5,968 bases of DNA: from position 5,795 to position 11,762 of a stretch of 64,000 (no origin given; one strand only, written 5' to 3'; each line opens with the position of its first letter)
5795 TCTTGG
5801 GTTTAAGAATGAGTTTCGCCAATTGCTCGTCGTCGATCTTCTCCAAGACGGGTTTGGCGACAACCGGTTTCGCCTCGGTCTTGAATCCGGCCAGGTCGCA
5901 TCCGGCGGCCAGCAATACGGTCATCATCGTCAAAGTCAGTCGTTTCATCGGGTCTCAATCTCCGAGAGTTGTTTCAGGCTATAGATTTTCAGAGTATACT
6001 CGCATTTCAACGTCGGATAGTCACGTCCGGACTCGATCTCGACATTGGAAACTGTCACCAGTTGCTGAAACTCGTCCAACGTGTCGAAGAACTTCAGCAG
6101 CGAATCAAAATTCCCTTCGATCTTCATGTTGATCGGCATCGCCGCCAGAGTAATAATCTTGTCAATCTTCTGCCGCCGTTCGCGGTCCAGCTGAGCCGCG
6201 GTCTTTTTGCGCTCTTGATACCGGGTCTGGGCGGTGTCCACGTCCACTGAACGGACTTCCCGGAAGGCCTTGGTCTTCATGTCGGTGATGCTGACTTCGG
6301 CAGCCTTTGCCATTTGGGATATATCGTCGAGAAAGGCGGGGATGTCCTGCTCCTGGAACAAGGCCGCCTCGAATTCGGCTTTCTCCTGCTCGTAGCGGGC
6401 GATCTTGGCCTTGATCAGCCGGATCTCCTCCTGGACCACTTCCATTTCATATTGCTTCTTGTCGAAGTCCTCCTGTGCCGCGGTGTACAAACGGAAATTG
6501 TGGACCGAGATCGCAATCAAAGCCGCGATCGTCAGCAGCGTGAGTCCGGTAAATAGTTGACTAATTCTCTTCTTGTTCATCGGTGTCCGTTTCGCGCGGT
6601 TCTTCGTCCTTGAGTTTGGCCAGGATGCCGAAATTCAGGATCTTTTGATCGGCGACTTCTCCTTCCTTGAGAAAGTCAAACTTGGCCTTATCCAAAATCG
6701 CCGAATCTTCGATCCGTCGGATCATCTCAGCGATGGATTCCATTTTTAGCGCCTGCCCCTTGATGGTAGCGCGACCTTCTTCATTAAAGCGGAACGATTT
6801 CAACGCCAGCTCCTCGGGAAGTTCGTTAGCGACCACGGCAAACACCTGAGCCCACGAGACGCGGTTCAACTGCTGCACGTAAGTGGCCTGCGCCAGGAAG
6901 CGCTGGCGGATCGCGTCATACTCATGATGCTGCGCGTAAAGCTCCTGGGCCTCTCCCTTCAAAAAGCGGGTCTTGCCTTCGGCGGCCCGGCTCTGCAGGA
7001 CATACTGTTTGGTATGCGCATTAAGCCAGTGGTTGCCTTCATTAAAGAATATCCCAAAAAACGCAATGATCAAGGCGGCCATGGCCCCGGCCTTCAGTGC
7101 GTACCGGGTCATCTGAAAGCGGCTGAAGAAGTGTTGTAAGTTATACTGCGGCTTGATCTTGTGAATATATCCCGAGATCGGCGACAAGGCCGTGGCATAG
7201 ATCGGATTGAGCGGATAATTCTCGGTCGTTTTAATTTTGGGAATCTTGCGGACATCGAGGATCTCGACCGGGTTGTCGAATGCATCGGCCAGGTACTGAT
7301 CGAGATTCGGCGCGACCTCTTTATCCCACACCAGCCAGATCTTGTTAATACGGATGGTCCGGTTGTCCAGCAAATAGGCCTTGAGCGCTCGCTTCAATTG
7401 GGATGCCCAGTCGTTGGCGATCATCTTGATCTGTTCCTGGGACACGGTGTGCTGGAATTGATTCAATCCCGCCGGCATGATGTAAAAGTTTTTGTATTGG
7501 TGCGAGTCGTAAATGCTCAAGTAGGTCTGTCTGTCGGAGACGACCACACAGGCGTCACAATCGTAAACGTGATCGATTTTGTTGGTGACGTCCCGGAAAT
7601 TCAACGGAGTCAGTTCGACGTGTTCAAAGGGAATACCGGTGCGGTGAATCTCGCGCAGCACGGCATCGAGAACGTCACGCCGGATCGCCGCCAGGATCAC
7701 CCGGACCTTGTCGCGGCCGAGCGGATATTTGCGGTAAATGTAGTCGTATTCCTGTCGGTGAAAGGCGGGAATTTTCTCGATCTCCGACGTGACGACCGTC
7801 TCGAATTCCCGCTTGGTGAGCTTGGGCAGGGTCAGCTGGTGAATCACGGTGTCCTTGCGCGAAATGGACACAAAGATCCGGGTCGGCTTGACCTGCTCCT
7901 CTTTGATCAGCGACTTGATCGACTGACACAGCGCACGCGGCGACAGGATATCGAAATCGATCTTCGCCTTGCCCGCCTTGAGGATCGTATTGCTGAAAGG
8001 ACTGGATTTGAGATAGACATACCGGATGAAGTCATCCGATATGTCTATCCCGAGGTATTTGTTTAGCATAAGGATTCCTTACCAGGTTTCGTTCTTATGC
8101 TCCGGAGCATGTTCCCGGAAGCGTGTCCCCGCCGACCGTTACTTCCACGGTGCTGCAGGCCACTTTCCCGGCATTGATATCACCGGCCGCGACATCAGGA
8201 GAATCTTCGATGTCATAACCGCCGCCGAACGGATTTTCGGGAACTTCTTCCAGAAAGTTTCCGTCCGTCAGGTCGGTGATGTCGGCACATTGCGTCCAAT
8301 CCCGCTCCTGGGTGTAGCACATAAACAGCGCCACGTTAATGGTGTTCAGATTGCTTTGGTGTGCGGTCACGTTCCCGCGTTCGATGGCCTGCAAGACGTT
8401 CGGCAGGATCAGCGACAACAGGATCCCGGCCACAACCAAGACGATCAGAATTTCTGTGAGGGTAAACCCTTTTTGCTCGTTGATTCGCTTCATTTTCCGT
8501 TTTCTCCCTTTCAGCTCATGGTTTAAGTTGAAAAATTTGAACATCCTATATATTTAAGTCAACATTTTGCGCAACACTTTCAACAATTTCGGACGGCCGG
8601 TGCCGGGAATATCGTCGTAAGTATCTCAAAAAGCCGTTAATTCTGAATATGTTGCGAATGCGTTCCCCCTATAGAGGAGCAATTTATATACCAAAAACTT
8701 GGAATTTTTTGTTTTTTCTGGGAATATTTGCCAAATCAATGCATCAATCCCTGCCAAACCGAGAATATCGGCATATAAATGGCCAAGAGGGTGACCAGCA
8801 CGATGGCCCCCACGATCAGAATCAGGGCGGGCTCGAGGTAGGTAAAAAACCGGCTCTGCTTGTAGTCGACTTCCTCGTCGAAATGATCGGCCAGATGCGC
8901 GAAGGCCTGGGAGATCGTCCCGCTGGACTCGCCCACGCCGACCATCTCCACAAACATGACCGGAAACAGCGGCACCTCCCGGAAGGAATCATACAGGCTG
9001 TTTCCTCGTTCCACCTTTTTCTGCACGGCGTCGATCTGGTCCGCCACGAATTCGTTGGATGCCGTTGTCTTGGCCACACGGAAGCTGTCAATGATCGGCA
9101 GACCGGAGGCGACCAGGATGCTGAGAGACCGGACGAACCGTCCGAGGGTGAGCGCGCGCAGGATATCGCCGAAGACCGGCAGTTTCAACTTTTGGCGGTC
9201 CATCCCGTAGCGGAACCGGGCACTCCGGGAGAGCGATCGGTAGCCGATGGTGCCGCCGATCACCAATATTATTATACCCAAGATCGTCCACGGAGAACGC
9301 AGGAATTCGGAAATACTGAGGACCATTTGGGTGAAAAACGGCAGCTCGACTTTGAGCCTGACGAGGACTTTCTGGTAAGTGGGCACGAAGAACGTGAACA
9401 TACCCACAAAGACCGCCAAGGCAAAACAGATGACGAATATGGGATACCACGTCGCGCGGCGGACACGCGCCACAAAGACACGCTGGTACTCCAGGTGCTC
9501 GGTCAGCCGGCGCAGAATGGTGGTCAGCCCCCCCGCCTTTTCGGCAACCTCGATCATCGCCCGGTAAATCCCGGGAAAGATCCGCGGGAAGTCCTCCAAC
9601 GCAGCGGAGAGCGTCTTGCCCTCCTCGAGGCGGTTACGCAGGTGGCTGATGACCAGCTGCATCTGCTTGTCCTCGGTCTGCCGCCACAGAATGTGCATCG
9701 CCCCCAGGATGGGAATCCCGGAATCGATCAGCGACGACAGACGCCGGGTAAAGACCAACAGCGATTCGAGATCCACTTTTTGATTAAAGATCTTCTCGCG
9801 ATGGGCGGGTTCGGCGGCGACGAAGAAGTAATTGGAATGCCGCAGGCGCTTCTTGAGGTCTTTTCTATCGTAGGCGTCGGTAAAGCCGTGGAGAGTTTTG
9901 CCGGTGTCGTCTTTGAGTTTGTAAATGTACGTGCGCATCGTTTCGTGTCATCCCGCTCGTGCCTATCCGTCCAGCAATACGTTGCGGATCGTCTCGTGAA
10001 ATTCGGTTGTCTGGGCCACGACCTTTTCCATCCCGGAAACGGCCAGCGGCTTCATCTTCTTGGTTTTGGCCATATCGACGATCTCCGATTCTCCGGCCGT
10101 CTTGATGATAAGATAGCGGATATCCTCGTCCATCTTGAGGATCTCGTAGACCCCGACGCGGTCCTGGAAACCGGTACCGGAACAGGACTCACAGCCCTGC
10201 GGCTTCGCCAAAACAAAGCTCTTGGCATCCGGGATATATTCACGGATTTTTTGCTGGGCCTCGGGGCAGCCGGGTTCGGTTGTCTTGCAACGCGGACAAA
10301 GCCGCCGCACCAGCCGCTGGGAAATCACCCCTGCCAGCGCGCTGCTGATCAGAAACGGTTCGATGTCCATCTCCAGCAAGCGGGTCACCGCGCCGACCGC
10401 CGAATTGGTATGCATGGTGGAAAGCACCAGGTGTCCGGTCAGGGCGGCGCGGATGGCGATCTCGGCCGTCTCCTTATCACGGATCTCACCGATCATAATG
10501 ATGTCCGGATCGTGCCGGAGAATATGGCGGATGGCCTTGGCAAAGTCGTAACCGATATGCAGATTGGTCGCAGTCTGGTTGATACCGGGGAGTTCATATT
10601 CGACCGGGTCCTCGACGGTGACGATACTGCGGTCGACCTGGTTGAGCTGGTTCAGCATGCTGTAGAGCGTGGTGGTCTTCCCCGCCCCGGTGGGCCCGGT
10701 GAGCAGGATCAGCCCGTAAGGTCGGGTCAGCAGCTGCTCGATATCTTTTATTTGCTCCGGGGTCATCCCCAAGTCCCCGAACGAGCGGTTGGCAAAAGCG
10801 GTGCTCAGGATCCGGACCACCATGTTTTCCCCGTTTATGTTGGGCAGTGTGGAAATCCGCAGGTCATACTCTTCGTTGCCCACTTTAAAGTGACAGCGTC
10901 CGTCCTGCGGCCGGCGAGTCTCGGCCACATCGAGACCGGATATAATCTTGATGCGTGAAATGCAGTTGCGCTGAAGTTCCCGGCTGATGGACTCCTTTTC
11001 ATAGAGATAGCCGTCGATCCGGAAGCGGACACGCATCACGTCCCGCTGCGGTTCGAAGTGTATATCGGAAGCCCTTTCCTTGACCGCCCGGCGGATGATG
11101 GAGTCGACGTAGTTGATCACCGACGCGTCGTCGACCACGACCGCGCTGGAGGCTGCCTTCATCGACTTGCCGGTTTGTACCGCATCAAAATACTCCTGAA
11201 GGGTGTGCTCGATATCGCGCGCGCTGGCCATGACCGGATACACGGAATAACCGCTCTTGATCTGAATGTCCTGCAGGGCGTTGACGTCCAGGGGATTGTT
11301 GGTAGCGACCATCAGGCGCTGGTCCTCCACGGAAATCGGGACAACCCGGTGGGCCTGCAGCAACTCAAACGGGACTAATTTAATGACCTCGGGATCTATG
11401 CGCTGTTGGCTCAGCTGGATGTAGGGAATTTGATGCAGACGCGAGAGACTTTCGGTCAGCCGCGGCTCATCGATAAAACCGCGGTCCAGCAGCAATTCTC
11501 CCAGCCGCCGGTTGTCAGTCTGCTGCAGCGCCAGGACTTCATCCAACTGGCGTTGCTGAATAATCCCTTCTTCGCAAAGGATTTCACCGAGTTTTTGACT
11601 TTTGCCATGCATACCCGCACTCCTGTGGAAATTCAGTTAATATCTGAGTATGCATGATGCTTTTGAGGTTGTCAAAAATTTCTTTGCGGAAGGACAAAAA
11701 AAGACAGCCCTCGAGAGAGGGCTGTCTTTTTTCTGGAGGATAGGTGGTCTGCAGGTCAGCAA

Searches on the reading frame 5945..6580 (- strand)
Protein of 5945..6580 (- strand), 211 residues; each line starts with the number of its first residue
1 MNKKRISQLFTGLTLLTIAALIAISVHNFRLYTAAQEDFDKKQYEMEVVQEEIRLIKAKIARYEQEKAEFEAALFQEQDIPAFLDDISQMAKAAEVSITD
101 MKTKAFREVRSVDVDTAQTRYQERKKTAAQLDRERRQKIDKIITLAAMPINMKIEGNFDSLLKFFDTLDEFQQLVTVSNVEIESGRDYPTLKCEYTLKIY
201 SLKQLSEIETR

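Call 6: search_protein_families(library=pfam, proteins=[window:5945-6580:-], max_evalue=0.001)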
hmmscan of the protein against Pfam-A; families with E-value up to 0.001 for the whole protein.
window:5945-6580:- (211 aa): 1 family
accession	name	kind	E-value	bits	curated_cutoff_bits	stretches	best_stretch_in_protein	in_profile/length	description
PF04350.18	PilO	-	1.3e-10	42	22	1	145-202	84-143/145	Pilus assembly protein, PilO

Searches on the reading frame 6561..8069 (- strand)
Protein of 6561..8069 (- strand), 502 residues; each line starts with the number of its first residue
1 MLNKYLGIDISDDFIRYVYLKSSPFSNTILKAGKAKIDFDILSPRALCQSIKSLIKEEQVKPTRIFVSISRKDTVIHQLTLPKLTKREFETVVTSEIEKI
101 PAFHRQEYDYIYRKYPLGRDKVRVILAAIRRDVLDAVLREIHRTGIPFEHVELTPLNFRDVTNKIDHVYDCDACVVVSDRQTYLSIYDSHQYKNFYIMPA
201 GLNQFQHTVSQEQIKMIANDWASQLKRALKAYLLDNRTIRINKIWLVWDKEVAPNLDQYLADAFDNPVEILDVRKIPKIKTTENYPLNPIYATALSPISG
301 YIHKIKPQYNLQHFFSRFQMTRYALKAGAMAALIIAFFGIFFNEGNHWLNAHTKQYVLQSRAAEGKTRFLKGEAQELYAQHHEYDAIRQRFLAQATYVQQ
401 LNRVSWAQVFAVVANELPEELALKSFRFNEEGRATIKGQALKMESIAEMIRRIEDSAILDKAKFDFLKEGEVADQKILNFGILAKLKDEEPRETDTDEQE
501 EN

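Call 6: search_protein_families(library=pfam, proteins=[window:6561-8069:-], max_evalue=0.001)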
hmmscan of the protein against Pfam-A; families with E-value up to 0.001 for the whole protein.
window:6561-8069:- (502 aa): 2 families
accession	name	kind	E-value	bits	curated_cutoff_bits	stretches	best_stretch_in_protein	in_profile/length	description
PF05137.18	PilN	-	1.6e-08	34.9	22.8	1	409-485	2-77/78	Fimbrial assembly protein (PilN)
PF11104.14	PilM_2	-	5.3e-07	29.3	27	1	7-148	1-152/340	Type IV pilus assembly protein PilM;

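Call 45: search_protein_families(library=ncbifam, proteins=[window:6561-8069:-], max_evalue=1)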
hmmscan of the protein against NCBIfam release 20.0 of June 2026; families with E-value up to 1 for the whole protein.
window:6561-8069:- (502 aa): 3 families
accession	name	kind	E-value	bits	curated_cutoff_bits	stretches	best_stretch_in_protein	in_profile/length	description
TIGR01175.1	pilM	subfamily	5.9e-12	45.2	133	2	5-152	5-163/348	type IV pilus assembly protein PilM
NF045709.1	Amuc_1101_fam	equivalog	2.5e-05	23.3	650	1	48-157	55-164/608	Amuc_1101 family PilM-like pilus complex protein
NF041439.1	TraE_Enteroc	subfamily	0.096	13.2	100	0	150-174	54-78/99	type IV conjugative transfer system protein TraE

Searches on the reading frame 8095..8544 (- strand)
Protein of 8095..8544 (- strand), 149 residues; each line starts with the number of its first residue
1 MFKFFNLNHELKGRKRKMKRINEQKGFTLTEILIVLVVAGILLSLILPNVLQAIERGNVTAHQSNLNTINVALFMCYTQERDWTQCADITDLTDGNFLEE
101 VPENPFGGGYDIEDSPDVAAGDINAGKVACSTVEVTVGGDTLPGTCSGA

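Call 6: search_protein_families(library=pfam, proteins=[window:8095-8544:-], max_evalue=0.001)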
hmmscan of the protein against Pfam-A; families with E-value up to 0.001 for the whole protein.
window:8095-8544:- (149 aa): 1 family
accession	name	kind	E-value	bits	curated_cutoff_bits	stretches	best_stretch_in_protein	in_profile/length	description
PF07963.17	N_methyl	-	1.1e-06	28.4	21.2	1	23-46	3-26/27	Prokaryotic N-terminal methylation motif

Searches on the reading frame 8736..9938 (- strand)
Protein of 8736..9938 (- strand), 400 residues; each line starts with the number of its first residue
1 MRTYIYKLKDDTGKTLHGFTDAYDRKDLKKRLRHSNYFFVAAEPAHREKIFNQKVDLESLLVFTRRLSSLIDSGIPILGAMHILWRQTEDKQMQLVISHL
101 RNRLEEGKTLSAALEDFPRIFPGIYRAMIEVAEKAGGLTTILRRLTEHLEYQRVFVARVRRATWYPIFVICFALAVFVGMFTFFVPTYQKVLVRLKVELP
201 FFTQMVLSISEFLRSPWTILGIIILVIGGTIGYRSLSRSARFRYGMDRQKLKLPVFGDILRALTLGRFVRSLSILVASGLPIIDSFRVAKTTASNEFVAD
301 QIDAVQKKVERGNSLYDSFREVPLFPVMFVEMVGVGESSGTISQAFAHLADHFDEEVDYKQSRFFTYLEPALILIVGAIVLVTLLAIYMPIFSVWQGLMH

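Call 6: search_protein_families(library=pfam, proteins=[window:8736-9938:-], max_evalue=0.001)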
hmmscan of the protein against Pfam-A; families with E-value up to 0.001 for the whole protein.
window:8736-9938:- (400 aa): 1 family
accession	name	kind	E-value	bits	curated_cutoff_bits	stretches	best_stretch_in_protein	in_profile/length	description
PF00482.28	T2SSF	-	7.6e-54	181.4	25.2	2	268-390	1-125/125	Type II secretion system (T2SS), protein F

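Call 45: search_protein_families(library=ncbifam, proteins=[window:8736-9938:-], max_evalue=1)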
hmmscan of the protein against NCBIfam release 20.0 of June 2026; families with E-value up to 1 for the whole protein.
window:8736-9938:- (400 aa): 7 families
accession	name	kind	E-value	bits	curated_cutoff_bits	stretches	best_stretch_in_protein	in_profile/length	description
TIGR02120.1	GspF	equivalog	2.9e-94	316.6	424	1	4-396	1-399/401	type II secretion system inner membrane protein GspF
NF052607.1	T4PiliAsmPilCThrm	equivalog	8.1e-84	282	700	1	1-397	1-403/406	type IV pilus assembly protein PilC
NF052606.1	T4PiliAsmPilCMyx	equivalog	2.5e-72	244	700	1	4-395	22-415/419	type IV pilus assembly protein PilC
NF007861.0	PRK10573.1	equivalog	3.5e-72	243.7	401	1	6-394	9-394/401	protein transport protein HofC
NF047826.1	T3SSXpsF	equivalog_domain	3.2e-57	194.1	650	1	1-394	1-400/405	type II secretion system protein XpsF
NF041012.2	T4P_ComGB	equivalog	5.8e-42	144.2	240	1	63-394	6-330/332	competence type IV pilus assembly protein ComGB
NF041750.1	Drt5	equivalog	0.074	12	550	1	87-158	311-386/484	antiviral reverse transcriptase Drt5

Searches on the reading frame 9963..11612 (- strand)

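Call 6: search_protein_families(library=pfam, proteins=[window:9963-11612:-], max_evalue=0.001)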
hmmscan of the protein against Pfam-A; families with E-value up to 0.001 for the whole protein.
window:9963-11612:- (549 aa): 6 families
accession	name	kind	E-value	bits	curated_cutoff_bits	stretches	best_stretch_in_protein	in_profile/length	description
PF00437.27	T2SSE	-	1.5e-128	429.1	24.9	1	161-543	4-370/370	Type II/IV secretion system protein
PF05157.20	MshEN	-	1.7e-20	73.2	23.1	1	60-144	1-86/90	MshEN domain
PF13401.12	AAA_22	-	3.1e-06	27.9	27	1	300-338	6-44/130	AAA domain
PF13604.12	AAA_30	-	5.1e-05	23.5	27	1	283-330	2-49/191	AAA domain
PF13191.12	AAA_16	-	0.00039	21.4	32.6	1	287-396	8-113/167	AAA ATPase domain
PF25199.1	nSTAND_NTPase5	-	0.00048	20.4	34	0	296-335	38-78/145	Novel STAND NTPase 5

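Call 45: search_protein_families(library=ncbifam, proteins=[window:9963-11612:-], max_evalue=1)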
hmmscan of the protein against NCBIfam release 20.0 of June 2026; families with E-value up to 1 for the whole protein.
window:9963-11612:- (549 aa): 44 families (the best 25 are shown)
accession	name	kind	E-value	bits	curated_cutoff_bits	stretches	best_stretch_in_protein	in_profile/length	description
TIGR02538.1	type_IV_pilB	equivalog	2.4e-160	534.9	675.65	1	7-543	1-560/564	type IV-A pilus assembly ATPase PilB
TIGR02533.1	type_II_gspE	equivalog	8.2e-156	519.4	630.25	1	78-544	2-485/486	type II secretion system ATPase GspE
NF053534.1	T4PilAsmATPsTfpB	equivalog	1.5e-132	442.9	850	1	27-545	43-582/584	type IV pilus assembly ATPase TfpB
NF007755.0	PRK10436.1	equivalog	1e-129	433.2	617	1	84-543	13-457/465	type II secretion system protein GspE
NF041000.1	ATPase_ComGA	equivalog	2e-86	289.3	300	1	171-436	2-266/267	competence type IV pilus ATPase ComGA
TIGR01420.1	pilT_fam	subfamily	3.5e-54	184.3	319.1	1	170-462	3-295/343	PilT/PilU family type 4a pilus ATPase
TIGR02525.1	plasmid_TraJ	equivalog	5.9e-28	97.9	368.3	1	290-418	140-275/372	plasmid transfer ATPase TraJ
NF012033.0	PRK15489.1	equivalog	7.9e-21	73.9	537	1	4-160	489-646/703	glycosyl transferase family protein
TIGR02524.1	dot_icm_DotB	equivalog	1.2e-18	67.5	463.3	1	295-413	130-257/358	Dot/Icm type IV secretion system ATPase DotB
NF008411.1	PRK11234.1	equivalog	2.3e-16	59.4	1170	1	4-158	480-633/723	cyclic di-3',5'-guanylate-activated glycosyltransferase NfrB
NF058587.1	archaellum_moto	equivalog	3.3e-15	55.8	550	1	302-414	278-395/527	archaellum flagellar ATPase motor FlaI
NF053729.1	c-di-GMP_motif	domain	1.2e-14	53.8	38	1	7-58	1-52/53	cyclic di-GMP-binding domain-containing protein, MshE-related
TIGR02782.1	TrbB_P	equivalog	3.7e-14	52.7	304.55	1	284-413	122-253/303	P-type conjugative transfer ATPase TrbB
TIGR02788.1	VirB11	equivalog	1.7e-13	50.3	249.95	1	302-415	147-265/308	P-type DNA transfer ATPase VirB11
TIGR03819.1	heli_sec_ATPase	hypoth_equivalog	3.2e-12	46.3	373.15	1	261-412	139-297/340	TadA family conjugal transfer-associated ATPase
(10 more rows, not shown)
